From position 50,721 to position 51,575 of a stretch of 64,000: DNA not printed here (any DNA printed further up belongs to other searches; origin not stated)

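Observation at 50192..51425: Overlapping HD (YfbR-like) phosphohydrolase + DUF429 (RNase H-like) gene pair as islet cargo: candidate defence or anti-defence module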

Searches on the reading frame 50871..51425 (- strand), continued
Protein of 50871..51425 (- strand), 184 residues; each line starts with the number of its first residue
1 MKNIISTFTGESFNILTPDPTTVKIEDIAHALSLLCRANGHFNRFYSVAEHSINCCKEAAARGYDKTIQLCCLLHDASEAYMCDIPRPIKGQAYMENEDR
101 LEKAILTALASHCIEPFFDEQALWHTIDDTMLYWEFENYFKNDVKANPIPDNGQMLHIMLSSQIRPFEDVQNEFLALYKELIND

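Call 43: find_homologous_proteins(query=L063:2318-3592:+, max_evalue=1e-30)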
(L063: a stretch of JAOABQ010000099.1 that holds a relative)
Query L063:2318-3592:+ (424 aa): 647 proteins with E <= 1e-30 among 3640 candidates; the best 120 are listed.
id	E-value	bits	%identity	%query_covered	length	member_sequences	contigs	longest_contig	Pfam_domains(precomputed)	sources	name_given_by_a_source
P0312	5.6e-285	963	100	99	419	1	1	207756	PF04250.20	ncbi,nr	ncbi:MAG: DUF429 domain-containing protein [Clostridia bacterium]|nr:DUF429 domain-containing protei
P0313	3.0e-206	703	71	99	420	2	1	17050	PF04250.20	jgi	-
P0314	2.2e-200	684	70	99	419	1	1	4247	PF04250.20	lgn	-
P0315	1.2e-190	652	67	99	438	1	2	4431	PF04250.20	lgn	-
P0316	1.3e-190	652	68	99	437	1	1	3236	PF04250.20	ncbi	-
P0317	4.6e-173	594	77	78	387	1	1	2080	PF04250.20,PF13683.13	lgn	-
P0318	2.1e-165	569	58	99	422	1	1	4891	PF04250.20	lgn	-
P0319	5.3e-165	567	59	98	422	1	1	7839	PF04250.20,PF13023.13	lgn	-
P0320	1.6e-147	510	55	97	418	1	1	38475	PF04250.20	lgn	-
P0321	1.3e-146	507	54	98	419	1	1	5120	PF04250.20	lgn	-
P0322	1.6e-146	507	54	97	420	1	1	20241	PF04250.20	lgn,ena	-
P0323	2.8e-145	502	54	97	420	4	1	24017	PF04250.20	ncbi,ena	-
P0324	2.0e-144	500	55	97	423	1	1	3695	PF04250.20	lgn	-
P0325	9.4e-142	491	54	97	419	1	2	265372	PF04250.20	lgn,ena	-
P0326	4.9e-137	475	52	97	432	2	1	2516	PF04250.20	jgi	-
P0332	1.6e-131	457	51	98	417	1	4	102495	PF04250.20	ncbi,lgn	-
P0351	2.1e-124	434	47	98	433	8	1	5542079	PF04250.20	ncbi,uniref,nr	ncbi:putative RNase H-like nuclease [Desulfitobacterium sp. LBE]|uniref:DUF429 domain-containing pro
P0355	2.1e-123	430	51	97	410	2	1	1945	PF04250.20,PF13023.13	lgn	-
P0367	5.1e-121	422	50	97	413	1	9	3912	PF04250.20,PF13023.13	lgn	-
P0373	4.5e-120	419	50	97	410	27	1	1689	PF04250.20,PF13023.13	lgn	-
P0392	7.6e-119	415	49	98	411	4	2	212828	PF04250.20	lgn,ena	-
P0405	1.5e-118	414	49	97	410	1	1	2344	PF04250.20,PF13023.13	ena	-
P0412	6.6e-118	412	50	97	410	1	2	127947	PF04250.20,PF13023.13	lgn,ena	-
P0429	1.3e-116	408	49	97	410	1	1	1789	PF04250.20,PF13023.13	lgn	-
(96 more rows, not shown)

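Call 44: find_encoding_contigs(protein=P0351, flank=6000, max_places=2)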
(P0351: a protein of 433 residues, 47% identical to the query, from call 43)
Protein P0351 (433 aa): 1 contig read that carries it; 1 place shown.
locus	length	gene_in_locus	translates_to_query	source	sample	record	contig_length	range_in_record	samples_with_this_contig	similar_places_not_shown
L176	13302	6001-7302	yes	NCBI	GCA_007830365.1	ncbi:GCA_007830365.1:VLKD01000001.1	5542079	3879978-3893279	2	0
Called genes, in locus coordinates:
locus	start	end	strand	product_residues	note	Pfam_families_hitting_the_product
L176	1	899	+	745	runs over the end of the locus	PF01878:EVE (weak), PF20720:nSTAND3 (weak), PF07728:AAA_5 (weak)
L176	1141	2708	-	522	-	PF01527:HTH_Tnp_1 (faint), PF13384:HTH_23 (faint), PF13518:HTH_28 (faint), PF13565:HTH_32, PF00665:rve, PF13683:rve_3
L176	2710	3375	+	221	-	PF07728:AAA_5, PF28529:McrB_lid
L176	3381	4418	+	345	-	PF10117:McrBC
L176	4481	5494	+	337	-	PF13280:WYL, PF25583:WCX (weak)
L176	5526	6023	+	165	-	-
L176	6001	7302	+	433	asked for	PF04250:DUF429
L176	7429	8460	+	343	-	-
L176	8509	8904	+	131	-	-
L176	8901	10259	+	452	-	PF03747:ADP_ribosyl_GH, PF20118:DUF6508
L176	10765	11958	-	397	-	PF00872:Transposase_mut, PF10551:MULE (weak)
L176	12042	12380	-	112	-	PF02416:TatA_B_E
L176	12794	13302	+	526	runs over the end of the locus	PF01609:DDE_Tnp_1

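Call 45: find_encoding_contigs(protein=P0325, flank=6000, max_places=2)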
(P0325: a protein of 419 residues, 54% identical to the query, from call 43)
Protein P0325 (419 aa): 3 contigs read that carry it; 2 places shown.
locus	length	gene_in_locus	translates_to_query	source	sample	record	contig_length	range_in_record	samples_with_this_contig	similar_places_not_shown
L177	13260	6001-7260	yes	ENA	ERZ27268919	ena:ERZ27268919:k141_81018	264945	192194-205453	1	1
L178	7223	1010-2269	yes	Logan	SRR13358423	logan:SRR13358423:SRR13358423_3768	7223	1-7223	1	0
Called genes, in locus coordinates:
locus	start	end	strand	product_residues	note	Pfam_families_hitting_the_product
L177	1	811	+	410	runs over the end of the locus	PF18975:DUF5711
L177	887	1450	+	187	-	PF02674:Colicin_V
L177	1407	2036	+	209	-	PF01066:CDP-OH_P_transf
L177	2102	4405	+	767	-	PF00158:Sigma54_activat (faint), PF01637:ATPase_2 (faint), PF00004:AAA, PF17871:AAA_lid_9, PF07724:AAA_2, PF00004:AAA, PF07728:AAA_5, PF10431:ClpB_D2-small, +6 more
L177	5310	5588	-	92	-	PF04221:RelB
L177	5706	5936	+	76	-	-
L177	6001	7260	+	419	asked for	PF04250:DUF429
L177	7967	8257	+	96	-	PF06124:DUF960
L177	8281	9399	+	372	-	PF12224:Amidoligase_2 (weak)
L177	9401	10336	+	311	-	PF13522:GATase_6, PF13537:GATase_7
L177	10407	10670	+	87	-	PF02604:PhdYeFM_antitox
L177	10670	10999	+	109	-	PF05016:ParE_toxin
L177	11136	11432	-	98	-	PF12844:HTH_19 (weak), PF13560:HTH_31, PF01381:HTH_3, PF13443:HTH_26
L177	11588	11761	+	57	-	-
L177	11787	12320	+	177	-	PF00226:DnaJ, PF13240:Zn_Ribbon_1, PF13248:Zn_ribbon_3 (weak)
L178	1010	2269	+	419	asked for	PF04250:DUF429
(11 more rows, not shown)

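Call 46: find_encoding_contigs(protein=P0392, flank=6000, max_places=2)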
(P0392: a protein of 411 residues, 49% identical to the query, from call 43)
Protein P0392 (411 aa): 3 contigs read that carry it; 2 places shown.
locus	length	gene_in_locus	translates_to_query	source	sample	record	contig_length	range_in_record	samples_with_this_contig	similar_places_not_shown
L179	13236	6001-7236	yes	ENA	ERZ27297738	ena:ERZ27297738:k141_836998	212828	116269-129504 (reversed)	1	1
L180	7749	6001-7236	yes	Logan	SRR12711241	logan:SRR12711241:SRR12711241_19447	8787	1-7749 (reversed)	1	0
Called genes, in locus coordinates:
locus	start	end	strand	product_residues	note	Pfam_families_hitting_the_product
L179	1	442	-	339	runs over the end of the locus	PF06745:ATPase, PF13481:AAA_25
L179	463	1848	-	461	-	PF03432:Relaxase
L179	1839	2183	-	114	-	PF21983:NikA-like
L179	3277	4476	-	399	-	-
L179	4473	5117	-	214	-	-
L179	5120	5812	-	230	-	-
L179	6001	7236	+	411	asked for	PF04250:DUF429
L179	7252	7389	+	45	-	-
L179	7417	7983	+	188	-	PF01863:YgjP-like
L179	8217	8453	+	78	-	PF01381:HTH_3, PF13443:HTH_26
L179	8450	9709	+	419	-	PF00145:DNA_methylase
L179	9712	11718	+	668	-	PF24718:HTH_73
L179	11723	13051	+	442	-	PF09563:RE_LlaJI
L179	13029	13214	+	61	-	PF00145:DNA_methylase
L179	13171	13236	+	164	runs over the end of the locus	PF00145:DNA_methylase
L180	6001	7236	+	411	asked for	PF04250:DUF429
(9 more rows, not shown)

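Call 47: find_encoding_contigs(protein=P0412, flank=6000, max_places=2)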
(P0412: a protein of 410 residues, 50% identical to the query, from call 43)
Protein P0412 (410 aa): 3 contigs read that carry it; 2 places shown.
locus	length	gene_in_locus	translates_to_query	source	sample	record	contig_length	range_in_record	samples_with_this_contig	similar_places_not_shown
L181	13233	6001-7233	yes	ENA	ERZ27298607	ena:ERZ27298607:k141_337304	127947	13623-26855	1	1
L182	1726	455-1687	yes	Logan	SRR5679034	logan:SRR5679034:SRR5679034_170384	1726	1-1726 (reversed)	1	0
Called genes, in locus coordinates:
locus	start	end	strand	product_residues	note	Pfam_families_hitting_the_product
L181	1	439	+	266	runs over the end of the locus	-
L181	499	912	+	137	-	PF01327:Pep_deformylase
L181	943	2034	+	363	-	PF22560:GMT-wHTH (weak)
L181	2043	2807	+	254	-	PF07505:DUF5131 (weak), PF04055:Radical_SAM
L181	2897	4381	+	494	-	PF04851:ResIII (faint), PF09848:SLFN-g3_helicase, PF13245:AAA_19 (faint)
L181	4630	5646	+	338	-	PF01661:Macro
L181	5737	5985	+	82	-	PF06589:CRA (weak)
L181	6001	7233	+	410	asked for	PF13023:HD_3 (weak), PF04250:DUF429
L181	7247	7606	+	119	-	PF00462:Glutaredoxin, PF03960:ArsC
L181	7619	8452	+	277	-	-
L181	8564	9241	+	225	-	-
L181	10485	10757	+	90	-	PF21757:DUF6870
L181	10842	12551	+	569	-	PF00239:Resolvase, PF07508:Recombinase, PF13408:Zn_ribbon_recom, PF14287:DUF4368 (weak)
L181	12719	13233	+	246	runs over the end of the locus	PF24698:DUF7662, PF23870:DUF7225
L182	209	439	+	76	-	-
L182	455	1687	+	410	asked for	PF13023:HD_3 (weak), PF04250:DUF429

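Call 48: find_encoding_contigs(protein=P0332, flank=6000, max_places=3)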
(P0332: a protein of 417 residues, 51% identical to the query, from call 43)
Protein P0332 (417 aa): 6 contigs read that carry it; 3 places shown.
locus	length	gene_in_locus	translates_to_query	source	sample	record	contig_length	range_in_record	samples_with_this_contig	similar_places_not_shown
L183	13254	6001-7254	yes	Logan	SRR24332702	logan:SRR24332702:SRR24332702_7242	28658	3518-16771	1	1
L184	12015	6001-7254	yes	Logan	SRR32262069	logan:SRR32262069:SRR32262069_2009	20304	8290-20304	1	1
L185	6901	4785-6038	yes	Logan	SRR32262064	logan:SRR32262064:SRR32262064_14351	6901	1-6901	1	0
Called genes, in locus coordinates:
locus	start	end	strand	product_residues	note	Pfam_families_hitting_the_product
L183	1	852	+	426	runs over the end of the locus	-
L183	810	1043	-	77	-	-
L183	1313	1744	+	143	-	PF08281:Sigma70_r4_2, PF04545:Sigma70_r4 (weak)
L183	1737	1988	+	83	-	PF12645:HTH_16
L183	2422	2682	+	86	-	PF21757:DUF6870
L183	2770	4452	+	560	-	PF00239:Resolvase, PF07508:Recombinase, PF13408:Zn_ribbon_recom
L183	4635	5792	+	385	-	PF01411:tRNA-synt_2c, PF07973:tRNA_SAD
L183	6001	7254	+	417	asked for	PF04250:DUF429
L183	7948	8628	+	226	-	PF08937:ThsB_TIR (weak)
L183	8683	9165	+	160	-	PF08937:ThsB_TIR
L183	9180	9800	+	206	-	PF18753:Nmad2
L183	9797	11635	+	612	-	PF13676:TIR_2 (weak)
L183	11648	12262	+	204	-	PF02223:Thymidylate_kin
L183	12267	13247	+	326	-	PF18723:HMUDK_hel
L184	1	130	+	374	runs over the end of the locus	PF01420:Methylase_S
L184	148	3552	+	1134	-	PF13643:DUF4145 (faint), PF04313:HSDR_N (weak), PF00270:DEAD, PF04851:ResIII, PF18766:SWI2_SNF2, PF00271:Helicase_C (faint), PF08463:EcoEI_R_C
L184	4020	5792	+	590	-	PF01411:tRNA-synt_2c, PF07973:tRNA_SAD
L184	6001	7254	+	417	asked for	PF04250:DUF429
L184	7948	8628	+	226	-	PF08937:ThsB_TIR (weak)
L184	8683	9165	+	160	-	PF08937:ThsB_TIR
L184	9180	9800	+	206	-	PF18753:Nmad2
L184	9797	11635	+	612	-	PF13676:TIR_2 (weak)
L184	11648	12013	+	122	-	PF02223:Thymidylate_kin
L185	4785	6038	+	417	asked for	PF04250:DUF429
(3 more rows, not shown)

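Call 61: predict_structure(alignment_id=A2)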
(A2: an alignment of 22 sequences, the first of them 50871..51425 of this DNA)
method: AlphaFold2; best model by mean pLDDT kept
length: 184 residues; sequences in the alignment: 22
mean_pLDDT: 93.4   pTM: 0.91
mean pLDDT of the five models: 93.4, 92.3, 91.6, 91.0, 86.5
residues with pLDDT >= 90: 141; 70-90: 40; 50-70: 3; < 50: 0
segments of 3 or more residues with pLDDT < 50: none
pLDDT, mean of each block of 10 residues (from residue 1): 88 95 98 92 91 98 98 98 87 95 98 97 96 91 76 92 94 98 89
secondary structure, 60 per line:
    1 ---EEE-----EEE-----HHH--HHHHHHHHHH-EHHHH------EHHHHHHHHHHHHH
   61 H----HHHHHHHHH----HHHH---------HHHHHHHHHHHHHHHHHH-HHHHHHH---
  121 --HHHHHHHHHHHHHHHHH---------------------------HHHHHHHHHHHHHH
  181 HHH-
elements in order: E4-6 E12-14 H25-34 H37-40 H48-61 H66-74 H79-82 H92-109 H111-117 H123-139 H167-183

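Call 64: fold_search(model_id=the predicted structure, library=pdb)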
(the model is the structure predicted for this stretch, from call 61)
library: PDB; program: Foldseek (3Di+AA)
matches with E <= 10: 58; with E <= 0.001: 4
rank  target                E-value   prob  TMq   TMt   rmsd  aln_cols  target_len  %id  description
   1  2gz4_C                8.6e-08  1.00  0.73  0.69   6.1       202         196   22  1.5 A Crystal Structure of a Protein of Unknown Function ATU1052 from Agrobacterium tumefaciens (released 2006-06-20)
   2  2gz4_B                9.5e-08  1.00  0.78  0.73   4.0       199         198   22  1.5 A Crystal Structure of a Protein of Unknown Function ATU1052 from Agrobacterium tumefaciens (released 2006-06-20)
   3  2gz4_D                1.8e-07  1.00  0.77  0.73   3.5       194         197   23  1.5 A Crystal Structure of a Protein of Unknown Function ATU1052 from Agrobacterium tumefaciens (released 2006-06-20)
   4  2gz4_A                2.3e-07  1.00  0.72  0.67   6.2       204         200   21  1.5 A Crystal Structure of a Protein of Unknown Function ATU1052 from Agrobacterium tumefaciens (released 2006-06-20)
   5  6zpa                  2.6e-02  1.00  0.48  0.51  10.4       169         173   18  Cyanophage S-2L HD phosphohydrolase (DatZ) bound to dA and one catalytic Zn2+ ion (released 2021-03-03)
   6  1xx7_E                6.5e-02  1.00  0.45  0.49   4.4       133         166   20  Conserved hypothetical protein from Pyrococcus furiosus Pfu-403030-001 (released 2004-12-28)
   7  2pau_B                7.9e-02  0.99  0.48  0.50  10.7       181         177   19  Crystal structure of the 5'-deoxynucleotidase YfbR mutant E72A complexed with Co(2+) and dAMP (released 2008-03-04)
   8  2pau_A                1.4e-01  0.98  0.50  0.52  10.5       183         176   18  Crystal structure of the 5'-deoxynucleotidase YfbR mutant E72A complexed with Co(2+) and dAMP (released 2008-03-04)
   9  2paq_A                1.7e-01  0.97  0.48  0.49  10.9       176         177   18  Crystal structure of the 5'-deoxynucleotidase YfbR (released 2007-04-10)
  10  5tk7                  1.8e-01  0.97  0.48  0.46  10.7       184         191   14  Structure of the HD-domain phosphohydrolase OxsA with Oxetanocin-A triphosphate bound (released 2016-11-16)
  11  1xx7_F                1.8e-01  0.91  0.45  0.50  10.9       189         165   17  Conserved hypothetical protein from Pyrococcus furiosus Pfu-403030-001 (released 2004-12-28)
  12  1xx7_D                1.9e-01  0.99  0.48  0.53   4.0       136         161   20  Conserved hypothetical protein from Pyrococcus furiosus Pfu-403030-001 (released 2004-12-28)
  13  1xx7_A                2.0e-01  0.92  0.46  0.49  10.7       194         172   16  Conserved hypothetical protein from Pyrococcus furiosus Pfu-403030-001 (released 2004-12-28)
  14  2cqz_A                8.1e-01  0.87  0.42  0.44   4.4       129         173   19  Crystal Structure of PH0347 protein from Pyrococcus horikoshii OT3 (released 2006-08-15)
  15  5tka                  9.9e-01  0.35  0.37  0.41  11.5       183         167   16  Structure of the HD-domain phosphohydrolase OxsA (released 2016-11-16)
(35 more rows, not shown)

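Call 75: search_protein_families(library=padloc, alignment_id=A3, max_evalue=0.00001)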
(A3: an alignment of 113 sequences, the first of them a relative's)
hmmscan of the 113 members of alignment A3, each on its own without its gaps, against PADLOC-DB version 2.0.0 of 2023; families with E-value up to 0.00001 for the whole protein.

A. member 1, L025:313-675:+ (120 aa): 0 families

B. families by the number of members that match (of 113 scanned): 288 families (the first 25 are shown)
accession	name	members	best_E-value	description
PDLC03547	REase_II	3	5e-57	Type II restriction enzyme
PDLC03448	REase_II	3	5.9e-40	Type II restriction enzyme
PDLC03038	MTase_I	3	2.6e-26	Type I methyltransferase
PDLC03032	MTase_I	3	2.2e-14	Type I methyltransferase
PDLC03022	MTase_I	2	1.4e-107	Type I methyltransferase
PDLC03021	MTase_I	2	7.8e-107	Type I methyltransferase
PDLC03020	MTase_I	2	1.1e-105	Type I methyltransferase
PDLC03026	MTase_I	2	7.2e-46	Type I methyltransferase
PDLC01652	WYL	2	4.7e-32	"CAS-I,CAS-II,CAS-III,CAS-IV,CAS-V,CAS-VI; associated_signaling"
PDLC04134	mad2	2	1.3e-31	mads_2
PDLC03027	MTase_I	2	5.5e-24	Type I methyltransferase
PDLC03031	MTase_I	2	7.5e-22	Type I methyltransferase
PDLC01457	WYL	2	3.9e-20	"CAS-I,CAS-II,CAS-III,CAS-IV,CAS-V,CAS-VI; associated_signaling"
PDLC03624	REase_MTase_IIG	2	9e-19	Type IIG restriction enzyme-methyltransferase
PDLC03035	MTase_I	2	5.1e-18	Type I methyltransferase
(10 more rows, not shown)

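Call 76: search_protein_families(library=padloc, alignment_id=A4, max_evalue=0.00001)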
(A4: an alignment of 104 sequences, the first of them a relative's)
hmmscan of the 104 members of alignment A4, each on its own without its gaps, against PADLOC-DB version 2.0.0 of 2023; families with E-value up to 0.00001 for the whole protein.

A. member 1, L042:320-976:+ (218 aa): 0 families

B. families by the number of members that match (of 104 scanned): 27 families (the first 25 are shown)
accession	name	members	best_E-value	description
PDLC01652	WYL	3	3.1e-32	"CAS-I,CAS-II,CAS-III,CAS-IV,CAS-V,CAS-VI; associated_signaling"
PDLC04641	PDC-M42A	1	1.5e-121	-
PDLC04640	PDC-M42A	1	5.8e-88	-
PDLC04643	PDC-M42C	1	4e-84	-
PDLC04642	PDC-M42B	1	4.1e-77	-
PDLC02865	DpdF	1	1.3e-66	DpdF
PDLC01457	WYL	1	2.2e-64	"CAS-I,CAS-II,CAS-III,CAS-IV,CAS-V,CAS-VI; associated_signaling"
PDLC04135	mad3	1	3.1e-34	mads_3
PDLC04438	PDC-M13B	1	2.5e-17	-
PDLC04140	mad8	1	2e-12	mads_8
PDLC04436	PDC-M13A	1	8.9e-12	-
PDLC04411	PDC-M10A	1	7.1e-11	-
PDLC04412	PDC-M10A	1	9.3e-10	-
PDLC01766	Cas3c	1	1e-09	-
PDLC02980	AriA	1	9.3e-09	-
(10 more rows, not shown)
